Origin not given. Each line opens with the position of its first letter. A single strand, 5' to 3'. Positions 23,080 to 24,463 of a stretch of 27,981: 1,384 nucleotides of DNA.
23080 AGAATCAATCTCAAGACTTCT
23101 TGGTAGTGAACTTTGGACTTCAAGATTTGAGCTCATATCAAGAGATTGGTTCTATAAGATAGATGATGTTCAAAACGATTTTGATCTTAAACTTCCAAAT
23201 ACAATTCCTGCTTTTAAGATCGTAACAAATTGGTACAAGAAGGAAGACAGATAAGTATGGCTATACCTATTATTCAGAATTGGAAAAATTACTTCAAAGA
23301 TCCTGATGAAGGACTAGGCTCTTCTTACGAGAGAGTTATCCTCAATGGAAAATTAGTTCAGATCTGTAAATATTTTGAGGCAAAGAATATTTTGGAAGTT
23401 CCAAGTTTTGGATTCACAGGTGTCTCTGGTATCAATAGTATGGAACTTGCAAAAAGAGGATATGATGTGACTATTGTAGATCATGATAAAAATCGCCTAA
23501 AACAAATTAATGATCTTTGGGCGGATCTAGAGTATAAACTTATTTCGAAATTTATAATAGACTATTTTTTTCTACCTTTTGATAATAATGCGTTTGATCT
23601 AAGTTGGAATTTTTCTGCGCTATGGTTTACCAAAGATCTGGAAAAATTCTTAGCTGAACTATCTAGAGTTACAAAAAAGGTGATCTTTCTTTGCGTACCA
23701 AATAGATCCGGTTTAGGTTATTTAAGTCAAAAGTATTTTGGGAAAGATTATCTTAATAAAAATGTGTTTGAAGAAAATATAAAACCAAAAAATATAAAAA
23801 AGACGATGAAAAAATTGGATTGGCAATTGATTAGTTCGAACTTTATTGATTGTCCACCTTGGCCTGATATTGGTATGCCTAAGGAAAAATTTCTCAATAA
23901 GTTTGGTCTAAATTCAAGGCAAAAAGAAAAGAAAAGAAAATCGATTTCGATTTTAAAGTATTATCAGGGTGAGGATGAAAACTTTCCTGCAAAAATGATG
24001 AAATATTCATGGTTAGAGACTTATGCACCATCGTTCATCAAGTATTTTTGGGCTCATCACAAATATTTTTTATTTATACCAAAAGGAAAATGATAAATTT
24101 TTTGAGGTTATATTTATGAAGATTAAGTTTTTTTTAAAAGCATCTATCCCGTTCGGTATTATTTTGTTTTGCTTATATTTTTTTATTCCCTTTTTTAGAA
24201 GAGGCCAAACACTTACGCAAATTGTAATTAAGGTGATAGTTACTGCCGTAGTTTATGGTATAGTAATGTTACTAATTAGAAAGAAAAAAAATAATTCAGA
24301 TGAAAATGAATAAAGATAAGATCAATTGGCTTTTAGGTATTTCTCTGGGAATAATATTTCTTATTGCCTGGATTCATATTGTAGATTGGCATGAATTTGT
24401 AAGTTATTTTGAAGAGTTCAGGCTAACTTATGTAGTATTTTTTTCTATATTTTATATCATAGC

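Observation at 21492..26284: Six uncharacterised genes tightly packed behind the GGGPS gene: a candidate ether-lipid tailoring/export module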

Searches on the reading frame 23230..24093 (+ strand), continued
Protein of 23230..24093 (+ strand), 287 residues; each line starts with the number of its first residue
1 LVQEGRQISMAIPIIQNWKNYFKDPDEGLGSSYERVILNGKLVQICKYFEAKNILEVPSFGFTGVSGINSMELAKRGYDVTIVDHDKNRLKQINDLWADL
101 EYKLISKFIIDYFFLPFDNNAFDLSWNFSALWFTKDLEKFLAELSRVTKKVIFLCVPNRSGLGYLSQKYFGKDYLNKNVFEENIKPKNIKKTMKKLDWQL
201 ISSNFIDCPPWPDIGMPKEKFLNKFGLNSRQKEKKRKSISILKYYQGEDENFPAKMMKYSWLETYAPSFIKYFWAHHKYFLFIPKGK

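Call 51: search_protein_families(library=ncbifam, proteins=[L147:6290-7297:+, L066:17741-18811:+, L147:7311-8510:+, L147:4361-5233:+, L147:548-1654:+, L147:3453-4364:+, L147:5255-6262:+, L066:10880-11800:+], max_evalue=0.00001)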
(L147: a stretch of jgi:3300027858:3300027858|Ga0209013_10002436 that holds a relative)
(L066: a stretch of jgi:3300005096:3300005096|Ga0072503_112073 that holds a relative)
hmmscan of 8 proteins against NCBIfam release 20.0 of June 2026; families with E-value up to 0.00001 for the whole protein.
L147:6290-7297:+ (335 aa): 3 families
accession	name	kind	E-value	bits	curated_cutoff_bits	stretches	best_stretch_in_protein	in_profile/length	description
NF009516.0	PRK12875.1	equivalog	2.2e-09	36.8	205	1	34-195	55-212/292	prenyltransferase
NF009525.0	PRK12887.1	equivalog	1e-06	28.3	226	1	54-173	73-192/310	homogentisate phytyltransferase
TIGR02056.1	ChlG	equivalog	5.2e-06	26.3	436.45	1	45-214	64-238/306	chlorophyll synthase ChlG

L066:17741-18811:+ (356 aa): 5 families
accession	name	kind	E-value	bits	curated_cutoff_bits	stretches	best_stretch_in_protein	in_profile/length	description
NF009516.0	PRK12875.1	equivalog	3.7e-14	52.5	205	1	42-225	44-226/292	prenyltransferase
NF005742.0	PRK07566.1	equivalog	2.4e-08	33.4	313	1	53-244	68-260/315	chlorophyll synthase ChlG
NF009525.0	PRK12887.1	equivalog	2.9e-08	33.4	226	1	36-238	37-247/310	homogentisate phytyltransferase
TIGR01476.1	chlor_syn_BchG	subfamily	4e-08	33.1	212.3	1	47-244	34-231/283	(bacterio)chlorophyll synthase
NF009523.0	PRK12884.1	equivalog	1.4e-06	27.8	269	1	36-240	20-221/279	prenyltransferase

L147:7311-8510:+ (399 aa): 14 families
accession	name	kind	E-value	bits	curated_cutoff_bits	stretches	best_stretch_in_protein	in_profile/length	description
TIGR02032.1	GG-red-SF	subfamily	2.8e-21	76.5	158.8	1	5-300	2-297/297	geranylgeranyl reductase family protein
TIGR02023.1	BchP-ChlP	subfamily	3.4e-17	62.5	343.3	1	5-366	2-365/388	geranylgeranyl diphosphate reductase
TIGR02028.1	ChlP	equivalog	2.1e-13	49.8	505.3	1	228-366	234-375/398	geranylgeranyl reductase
TIGR01790.1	carotene-cycl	subfamily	1.1e-10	41.2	209.5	1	5-151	1-142/387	lycopene cyclase family protein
TIGR01988.1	Ubi-OHases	subfamily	5.5e-09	35.3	224.65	1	5-158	1-174/387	ubiquinone biosynthesis hydroxylase, UbiH/UbiF/VisC/COQ6 family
NF049967.1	QhpG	equivalog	1.3e-08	34.2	240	0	99-309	91-295/423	flavin-dependent monooxygenase QhpG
NF038171.1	maturase_LodB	equivalog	1.8e-08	33.9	400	0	5-36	1-32/361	lysine-epsilon-oxidase maturase LodB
TIGR01984.1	UbiH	equivalog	2.2e-07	30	392.2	0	5-40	1-36/382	2-octaprenyl-6-methoxyphenyl hydroxylase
NF033145.1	rif_monoox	equivalog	2.5e-07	30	800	1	5-163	2-168/472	rifampin monooxygenase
NF045687.1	LycopCycCtrL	equivalog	7.8e-07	28.4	500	1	4-149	2-142/410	lycopene beta cyclase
NF041385.1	Dggglyphlred_Halo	equivalog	1.1e-06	27.5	700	0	2-365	3-379/405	digeranylgeranylglycerophospholipid reductase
NF038174.1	maturase_GoxB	equivalog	4.1e-06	26.1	400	0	5-153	2-159/358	glycine oxidase maturase GoxB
NF005691.0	PRK07494.1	equivalog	4.4e-06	25.5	459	0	2-41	7-46/404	UbiH/UbiF family hydroxylase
NF009409.0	PRK12770.1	subfamily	5.6e-06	25.6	343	1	4-39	19-53/360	putative glutamate synthase subunit beta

L147:4361-5233:+ (290 aa): 16 families
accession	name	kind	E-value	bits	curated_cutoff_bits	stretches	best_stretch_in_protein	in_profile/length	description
NF045485.1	FPPsyn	subfamily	1.8e-76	257.1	275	1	11-289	5-287/288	farnesyl diphosphate synthase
NF045685.1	GGPPSynCrtE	equivalog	4.1e-68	229.5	460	1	2-289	2-292/293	geranylgeranyl diphosphate synthase CrtE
NF007877.0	PRK10581.1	equivalog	1.4e-49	168.9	321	1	6-288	6-297/299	(2E,6E)-farnesyl diphosphate synthase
NF041169.1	f2_encap_cargo4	exception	8e-48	163.4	450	1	41-241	47-240/334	family 2 encapsulin nanocompartment cargo protein polyprenyl transferase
NF040698.1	IdsA_Meth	equivalog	5.8e-42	144.1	468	1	3-238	3-234/328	short chain isoprenyl diphosphate synthase IdsA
NF041003.1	GGPP_syn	equivalog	1.1e-38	133.1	500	1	3-236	2-229/326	geranylgeranyl diphosphate synthase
NF045628.1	HxpDPsynlarge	equivalog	4.4e-30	104.8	500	1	31-240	22-221/311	hexaprenyl-diphosphate synthase large subunit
TIGR02749.1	prenyl_cyano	equivalog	3.4e-29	101.9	383.2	1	33-240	33-233/322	solanesyl diphosphate synthase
NF008140.0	PRK10888.1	equivalog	2.4e-28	99.4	412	1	37-241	37-231/323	octaprenyl diphosphate synthase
TIGR02748.1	GerC3_HepT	equivalog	1.5e-27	96.5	456.55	1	33-240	32-229/319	heptaprenyl diphosphate synthase component II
NF045549.1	GGPPsyn_IdsB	equivalog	2.4e-27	95.9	475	1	42-241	63-260/346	geranylgeranyl diphosphate synthase IdsB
NF040789.2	gerfarn_diphsyn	equivalog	4.4e-25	88.6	560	1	10-242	14-255/345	geranylfarnesyl diphosphate synthase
NF040627.1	GFPS_Meth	equivalog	2.7e-24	86.1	600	1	30-227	26-211/285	geranylfarnesyl diphosphate synthase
NF042417.1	NPPPS_Mycobact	equivalog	9.7e-23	80.7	600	1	31-237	43-239/335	nonaprenyl/(2E,6E)-farnesyl/geranylgeranyl diphosphat synthase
NF042416.1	GFPPS_Mycobact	equivalog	3.2e-15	55.9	600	1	34-241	32-258/350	bifunctional (2E,6E)-farnesyl/geranyl diphosphate synthase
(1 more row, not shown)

L147:548-1654:+ (368 aa): 42 families (the best 25 are shown)
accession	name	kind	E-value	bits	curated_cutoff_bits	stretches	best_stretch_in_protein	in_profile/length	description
TIGR03962.1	mycofact_rSAM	equivalog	9.5e-22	77.6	265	1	31-336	11-300/339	mycofactocin radical SAM maturase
TIGR04055.1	rSAM_NirJ2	equivalog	9.2e-19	68.1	500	1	38-337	6-292/326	putative heme d1 biosynthesis radical SAM protein NirJ2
TIGR04250.1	SCM_rSAM_ScmE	equivalog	6.4e-18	64.8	400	1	31-198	2-164/358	SynChlorMet cassette radical SAM/SPASM protein ScmE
TIGR03961.1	rSAM_PTO1314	hypoth_equivalog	1.1e-17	64.4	306.05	1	31-300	22-264/332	PTO1314 family radical SAM protein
NF050035.1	rSAM_WgK_link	exception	7.5e-17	61.4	650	1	31-172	8-147/367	radical SAM/SPASM peptide maturase WgkB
TIGR03977.1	rSAM_pair_HxsC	equivalog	1.4e-16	60.3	267.9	1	35-201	28-192/292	His-Xaa-Ser system radical SAM maturase HxsC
NF033640.1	N_Twi_rSAM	subfamily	1e-15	57.7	170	1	78-206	176-304/398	twitch domain-containing radical SAM protein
TIGR04545.1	rSAM_ahbD_hemeb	equivalog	4.3e-15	56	500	1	37-326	5-293/339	heme b synthase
TIGR04054.1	rSAM_NirJ1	equivalog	2.1e-13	49.6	650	1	37-201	41-199/387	putative heme d1 biosynthesis radical SAM protein NirJ1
TIGR02109.1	PQQ_syn_pqqE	equivalog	2.6e-13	49.7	381.35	1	30-205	5-175/358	pyrroloquinoline quinone biosynthesis protein PqqE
TIGR04051.1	rSAM_NirJ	equivalog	2e-12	46.7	515.45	1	39-208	9-173/354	heme d1 biosynthesis radical SAM protein NirJ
TIGR04053.2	TIGR04053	equivalog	5e-12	45.7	395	1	38-203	14-177/366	TIGR04053 family radical SAM/SPASM domain-containing protein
TIGR04546.1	rSAM_ahbC_deAc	equivalog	1e-11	44.3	650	1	37-201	44-202/390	12,18-didecarboxysiroheme deacetylase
NF001199.0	PRK00164.2-1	equivalog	2.1e-11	43.6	231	1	33-200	13-176/308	GTP 3',8-cyclase MoaA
NF041298.1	rSAM_mat_DynA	equivalog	2.7e-11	43.1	450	1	80-336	57-308/356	dynobactin maturation radical SAM/SPASM protein DynA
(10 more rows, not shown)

L147:3453-4364:+ (303 aa): 17 families
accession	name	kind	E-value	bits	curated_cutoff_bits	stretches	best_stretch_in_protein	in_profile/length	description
TIGR03965.1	mycofact_glyco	equivalog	2.2e-29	102.7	280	1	3-213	76-294/467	mycofactocin biosynthesis glycosyltransferase MftF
NF041875.1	EPS_EpsD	equivalog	1.6e-23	83.7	370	1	3-217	1-225/325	exopolysaccharide biosynthesis glycosyltransferase EpsD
TIGR03937.1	PgaC_IcaA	equivalog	4.9e-14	52.1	422.3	1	2-130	46-175/407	poly-beta-1,6-N-acetyl-D-glucosamine synthase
NF038299.1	EPS_HpsN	equivalog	9.4e-14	51.1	425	1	2-114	2-119/317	hormogonium polysaccharide biosynthesis glycosyltransferase HpsN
TIGR04283.1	glyco_like_mftF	equivalog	2.3e-13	50.2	182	1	3-186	1-173/221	TIGR04283 family arsenosugar biosynthesis glycosyltransferase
NF007482.0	PRK10073.1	equivalog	3e-12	46.2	423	1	2-100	7-107/334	glycosyltransferase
NF038302.1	EPS_HpsE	equivalog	5.1e-12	45.4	300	1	3-111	3-118/307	hormogonium polysaccharide biosynthesis glycosyltransferase HpsE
NF041394.1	GtaseAglG_Halo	equivalog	7.1e-12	45.2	440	1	1-175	1-183/304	glucosyl-dolichyl phosphate glucuronosyltransferase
TIGR03111.1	glyc2_xrt_Gpos1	hypoth_equivalog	1.2e-09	37.5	363.95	1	3-105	51-158/439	TIGR03111 family XrtG-associated glycosyltransferase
NF047683.1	TeichurnBiosyTuaG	equivalog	2.3e-09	37.3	400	1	2-98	7-106/252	teichuronic acid biosynthesis protein TuaG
TIGR04242.1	nodulat_NodC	equivalog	5.2e-09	35.5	550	1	3-114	50-165/395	chitooligosaccharide synthase NodC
NF007986.1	PRK10714.1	equivalog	4e-08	32.6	529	1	3-117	8-129/316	undecaprenyl-phosphate 4-deoxy-4-formamido-L-arabinose transferase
NF047588.1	GlcsyltransPgfSStrep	equivalog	4.4e-08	32.7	500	1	1-125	1-129/308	glycosyltransferase PgfS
NF045692.1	OglycostaseCruG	equivalog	6.1e-07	28.7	600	1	3-101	43-150/386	2'-O-glycosyltransferase CruG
TIGR01556.1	rhamnosyltran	subfamily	3.1e-06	26.6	200.55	1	30-200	20-201/281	rhamnosyltransferase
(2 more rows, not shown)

L147:5255-6262:+ (335 aa): 19 families
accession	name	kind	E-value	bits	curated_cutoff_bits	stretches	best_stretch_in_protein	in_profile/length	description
NF041875.1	EPS_EpsD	equivalog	7.7e-32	111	370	1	7-281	1-276/325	exopolysaccharide biosynthesis glycosyltransferase EpsD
TIGR03965.1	mycofact_glyco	equivalog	4.7e-31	108.2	280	1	7-216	76-293/467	mycofactocin biosynthesis glycosyltransferase MftF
TIGR04283.1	glyco_like_mftF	equivalog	1.5e-23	83.6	182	1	7-199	1-182/221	TIGR04283 family arsenosugar biosynthesis glycosyltransferase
NF038302.1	EPS_HpsE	equivalog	5.5e-19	68.3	300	1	7-121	3-126/307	hormogonium polysaccharide biosynthesis glycosyltransferase HpsE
NF007482.0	PRK10073.1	equivalog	5.6e-19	68.3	423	1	5-98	6-102/334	glycosyltransferase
TIGR03937.1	PgaC_IcaA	equivalog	2.3e-14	53.2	422.3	1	4-206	44-253/407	poly-beta-1,6-N-acetyl-D-glucosamine synthase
NF047683.1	TeichurnBiosyTuaG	equivalog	1e-12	48.2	400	1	4-96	5-101/252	teichuronic acid biosynthesis protein TuaG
NF041394.1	GtaseAglG_Halo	equivalog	6.3e-12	45.4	440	1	19-200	17-212/304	glucosyl-dolichyl phosphate glucuronosyltransferase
NF038299.1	EPS_HpsN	equivalog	2.5e-10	39.9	425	1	5-119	1-119/317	hormogonium polysaccharide biosynthesis glycosyltransferase HpsN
NF010496.0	PRK13915.1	equivalog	3.7e-10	39.4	262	1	6-94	32-129/307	glucosyl-3-phosphoglycerate synthase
NF007453.0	PRK10018.1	equivalog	6.3e-09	35.9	382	0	4-96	5-101/280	colanic acid biosynthesis glycosyltransferase WcaA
TIGR04017.1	WcaA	equivalog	1.3e-08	34.8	495.75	0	4-96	4-100/279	colanic acid biosynthesis glycosyltransferase WcaA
NF050050.1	ProtGlycPglI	equivalog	1.4e-08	34.4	500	1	5-94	2-96/306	GalNAc(5)-diNAcBac-PP-undecaprenol beta-1,3-glucosyltransferase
TIGR03111.1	glyc2_xrt_Gpos1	hypoth_equivalog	8.7e-08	31.4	363.95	1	5-117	49-167/439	TIGR03111 family XrtG-associated glycosyltransferase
TIGR04195.1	S_glycosyl_SunS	equivalog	3.3e-07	29.5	350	1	5-93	57-143/421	SunS family peptide S-glycosyltransferase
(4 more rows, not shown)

L066:10880-11800:+ (306 aa): 19 families
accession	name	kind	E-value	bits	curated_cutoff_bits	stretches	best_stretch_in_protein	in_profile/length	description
TIGR03965.1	mycofact_glyco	equivalog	6e-33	114.4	280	1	4-222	73-297/467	mycofactocin biosynthesis glycosyltransferase MftF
NF041875.1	EPS_EpsD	equivalog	2.7e-30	105.9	370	1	7-235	1-237/325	exopolysaccharide biosynthesis glycosyltransferase EpsD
NF038299.1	EPS_HpsN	equivalog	9.9e-17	60.9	425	1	6-121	2-120/317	hormogonium polysaccharide biosynthesis glycosyltransferase HpsN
NF038302.1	EPS_HpsE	equivalog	6.7e-16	58.1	300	1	7-122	3-126/307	hormogonium polysaccharide biosynthesis glycosyltransferase HpsE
TIGR04283.1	glyco_like_mftF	equivalog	2.1e-14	53.6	182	1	7-201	1-182/221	TIGR04283 family arsenosugar biosynthesis glycosyltransferase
NF007482.0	PRK10073.1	equivalog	4.9e-13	48.8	423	1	2-104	3-107/334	glycosyltransferase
NF047683.1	TeichurnBiosyTuaG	equivalog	2.1e-12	47.2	400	1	3-104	4-108/252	teichuronic acid biosynthesis protein TuaG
NF041394.1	GtaseAglG_Halo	equivalog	6.7e-11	42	440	1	6-176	2-178/304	glucosyl-dolichyl phosphate glucuronosyltransferase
TIGR03111.1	glyc2_xrt_Gpos1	hypoth_equivalog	4.3e-10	39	363.95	1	6-120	50-169/439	TIGR03111 family XrtG-associated glycosyltransferase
TIGR03937.1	PgaC_IcaA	equivalog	8.8e-10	38.1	422.3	1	3-119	43-162/407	poly-beta-1,6-N-acetyl-D-glucosamine synthase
TIGR04195.1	S_glycosyl_SunS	equivalog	1.7e-09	37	350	1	7-93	59-142/421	SunS family peptide S-glycosyltransferase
TIGR04242.1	nodulat_NodC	equivalog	3.1e-09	36.3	550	1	5-121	48-169/395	chitooligosaccharide synthase NodC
NF007986.1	PRK10714.1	equivalog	8.8e-09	34.8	529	1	4-116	5-124/316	undecaprenyl-phosphate 4-deoxy-4-formamido-L-arabinose transferase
NF047588.1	GlcsyltransPgfSStrep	equivalog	2.2e-07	30.4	500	1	7-112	3-115/308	glycosyltransferase PgfS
NF010496.0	PRK13915.1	equivalog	2.5e-07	30.1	262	1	3-95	29-129/307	glucosyl-3-phosphoglycerate synthase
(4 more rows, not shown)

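Call 63: predict_structure(alignment_id=A3)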
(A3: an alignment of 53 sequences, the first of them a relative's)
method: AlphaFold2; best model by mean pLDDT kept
length: 278 residues; sequences in the alignment: 53
mean_pLDDT: 90.8   pTM: 0.90
mean pLDDT of the five models: 90.8, 90.3, 90.2, 87.0, 87.0
residues with pLDDT >= 90: 206; 70-90: 52; 50-70: 20; < 50: 0
segments of 3 or more residues with pLDDT < 50: none
pLDDT, mean of each block of 10 residues (from residue 1): 71 90 93 98 98 88 98 97 98 98 97 97 95 98 96 86 79 95 98 94 70 72 73 96 95 90 94 92
secondary structure, 60 per line:
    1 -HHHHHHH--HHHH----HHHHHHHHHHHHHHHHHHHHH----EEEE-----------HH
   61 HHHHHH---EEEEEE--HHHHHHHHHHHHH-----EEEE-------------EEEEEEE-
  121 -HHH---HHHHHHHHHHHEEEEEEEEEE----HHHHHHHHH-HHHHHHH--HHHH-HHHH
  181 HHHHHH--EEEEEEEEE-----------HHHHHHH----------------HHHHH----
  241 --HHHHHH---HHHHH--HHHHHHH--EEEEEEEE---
elements in order: H2-8 H11-14 H19-39 E44-47 H59-66 E70-75 H78-90 E96-99 E113-119 H128-138 E139-148 H153-161 H163-169 H172-175 H177-186 E189-197 H209-215 H232-236 H243-248 H252-256 H259-265 E268-275

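Call 66: fold_search(model_id=the predicted structure, library=pdb)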
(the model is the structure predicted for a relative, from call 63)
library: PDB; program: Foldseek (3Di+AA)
matches with E <= 10: 1874; with E <= 0.001: 851
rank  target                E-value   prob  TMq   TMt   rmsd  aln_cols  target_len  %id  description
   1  5gm2_M                1.8e-10  1.00  0.48  0.50   9.8       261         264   14  Crystal structure of methyltransferase TleD complexed with SAH and teleocidin A1 (released 2016-09-28)
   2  5gm1_E                2.9e-10  1.00  0.49  0.49   9.8       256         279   15  Crystal structure of methyltransferase TleD complexed with SAH (released 2016-09-28)
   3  5gm2_L                5.6e-10  1.00  0.48  0.50   9.9       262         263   15  Crystal structure of methyltransferase TleD complexed with SAH and teleocidin A1 (released 2016-09-28)
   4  5gm1_K                8.7e-10  1.00  0.49  0.49   9.8       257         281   15  Crystal structure of methyltransferase TleD complexed with SAH (released 2016-09-28)
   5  5gm2_G                9.9e-10  1.00  0.47  0.49  10.0       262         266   15  Crystal structure of methyltransferase TleD complexed with SAH and teleocidin A1 (released 2016-09-28)
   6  1xxl_A                1.1e-09  1.00  0.50  0.58   9.4       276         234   12  The crystal structure of YcgJ protein from Bacillus subitilis at 2.1 A resolution (released 2004-11-23)
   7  4pne_A                1.1e-09  1.00  0.48  0.50  10.2       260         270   13  Crystal Structure of the [4+2]-Cyclase SpnF (released 2015-02-18)
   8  4pne_B                1.2e-09  1.00  0.49  0.50  10.1       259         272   12  Crystal Structure of the [4+2]-Cyclase SpnF (released 2015-02-18)
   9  6uak                  1.3e-09  1.00  0.47  0.44  11.3       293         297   16  LahSb - C-terminal methyltransferase involved in RiPP biosynthesis (released 2019-12-04)
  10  5gm1_A                1.5e-09  1.00  0.48  0.47   9.9       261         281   15  Crystal structure of methyltransferase TleD complexed with SAH (released 2016-09-28)
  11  5gm1_C                1.6e-09  1.00  0.48  0.48   9.9       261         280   14  Crystal structure of methyltransferase TleD complexed with SAH (released 2016-09-28)
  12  3bus_B                1.7e-09  1.00  0.50  0.57   9.3       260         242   12  Crystal Structure of RebM (released 2008-03-25)
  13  3l8d                  1.9e-09  1.00  0.52  0.69   5.9       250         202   14  Crystal structure of methyltransferase from Bacillus Thuringiensis (released 2010-01-12)
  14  5gm2_B                2.3e-09  1.00  0.47  0.46  10.1       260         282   15  Crystal structure of methyltransferase TleD complexed with SAH and teleocidin A1 (released 2016-09-28)
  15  5gm2_N                2.6e-09  1.00  0.49  0.50   9.5       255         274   14  Crystal structure of methyltransferase TleD complexed with SAH and teleocidin A1 (released 2016-09-28)
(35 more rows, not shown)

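Call 96: find_encoding_contigs(protein=P0057, flank=7000, max_places=1)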
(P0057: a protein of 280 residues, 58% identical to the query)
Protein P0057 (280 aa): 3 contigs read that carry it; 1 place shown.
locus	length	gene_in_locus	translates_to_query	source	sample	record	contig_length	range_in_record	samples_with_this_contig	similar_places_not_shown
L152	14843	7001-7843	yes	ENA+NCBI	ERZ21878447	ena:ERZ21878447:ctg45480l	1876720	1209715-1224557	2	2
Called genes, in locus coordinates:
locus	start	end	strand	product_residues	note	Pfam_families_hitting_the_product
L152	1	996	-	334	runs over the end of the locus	-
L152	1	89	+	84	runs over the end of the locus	-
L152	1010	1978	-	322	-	-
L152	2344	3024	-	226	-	PF00005:ABC_tran, PF13304:AAA_21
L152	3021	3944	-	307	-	-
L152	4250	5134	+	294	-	PF00348:polyprenyl_synt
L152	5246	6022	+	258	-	PF19567:CpsB_CapC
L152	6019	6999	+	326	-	PF01073:3Beta_HSD, PF01370:Epimerase, PF04321:RmlD_sub_bind, PF07993:NAD_binding_4, PF16363:GDP_Man_Dehyd, PF13460:NAD_binding_10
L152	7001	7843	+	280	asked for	PF08241:Methyltransf_11 (weak)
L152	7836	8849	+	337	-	PF03706:LPG_synthase_TM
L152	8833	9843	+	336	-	PF20030:bpMoxR, PF05496:RuvB_N (faint), PF00004:AAA (weak), PF07726:AAA_3, PF07728:AAA_5, PF17863:AAA_lid_2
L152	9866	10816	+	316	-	PF08309:LVIVD (faint)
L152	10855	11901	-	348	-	PF00730:HhH-GPD, PF00633:HHH, PF14815:NUDIX_4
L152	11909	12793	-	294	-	PF00691:OmpA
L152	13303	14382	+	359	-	-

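Call 97: find_encoding_contigs(protein=P0086, flank=7000, max_places=1)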
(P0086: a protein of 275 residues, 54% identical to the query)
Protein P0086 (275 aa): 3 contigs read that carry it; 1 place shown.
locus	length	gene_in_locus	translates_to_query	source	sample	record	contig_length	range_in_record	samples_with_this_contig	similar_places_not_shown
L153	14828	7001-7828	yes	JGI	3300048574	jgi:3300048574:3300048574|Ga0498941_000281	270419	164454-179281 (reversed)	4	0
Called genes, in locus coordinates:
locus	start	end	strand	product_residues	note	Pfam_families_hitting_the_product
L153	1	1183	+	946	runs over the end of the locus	PF20773:InhA-like_MAM, PF13313:DUF4082 (weak), PF13860:FlgD_ig, PF18962:Por_Secre_tail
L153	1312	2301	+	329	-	-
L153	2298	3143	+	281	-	PF00583:Acetyltransf_1, PF13673:Acetyltransf_10 (faint), PF13508:Acetyltransf_7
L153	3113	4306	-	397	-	PF01546:Peptidase_M20, PF07687:M20_dimer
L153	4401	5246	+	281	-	PF01884:PcrB, PF05690:ThiG (weak), PF00977:His_biosynth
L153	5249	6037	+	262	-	PF19567:CpsB_CapC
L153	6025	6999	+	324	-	PF01073:3Beta_HSD, PF01370:Epimerase, PF04321:RmlD_sub_bind, PF07993:NAD_binding_4, PF13460:NAD_binding_10, PF16363:GDP_Man_Dehyd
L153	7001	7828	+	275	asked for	PF08241:Methyltransf_11, PF13649:Methyltransf_25 (weak)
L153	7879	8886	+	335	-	PF03706:LPG_synthase_TM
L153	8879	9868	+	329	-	PF20030:bpMoxR, PF00004:AAA (weak), PF07726:AAA_3, PF07728:AAA_5, PF17863:AAA_lid_2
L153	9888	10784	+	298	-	PF04187:Cofac_haem_bdg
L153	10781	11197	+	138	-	PF01894:YjbQ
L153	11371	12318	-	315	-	-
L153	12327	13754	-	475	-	PF03062:MBOAT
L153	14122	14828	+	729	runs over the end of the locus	-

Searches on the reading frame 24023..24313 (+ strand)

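Call 5: search_protein_families(library=pfam, proteins=[window:24023-24313:+], max_evalue=0.01)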
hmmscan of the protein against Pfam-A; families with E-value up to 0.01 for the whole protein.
window:24023-24313:+ (96 aa): 2 families
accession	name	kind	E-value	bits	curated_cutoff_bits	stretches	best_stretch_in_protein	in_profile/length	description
PF06942.17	GlpM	-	0.0032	18.3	25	1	23-77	44-98/107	GlpM protein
PF19942.4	DUF6404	-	0.0061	17.4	27.6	0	35-85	49-99/115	Family of unknown function (DUF6404)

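Call 6: search_protein_families(library=ncbifam, proteins=[window:24023-24313:+], max_evalue=0.01)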
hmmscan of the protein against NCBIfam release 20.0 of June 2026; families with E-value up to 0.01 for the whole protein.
window:24023-24313:+ (96 aa): 0 families
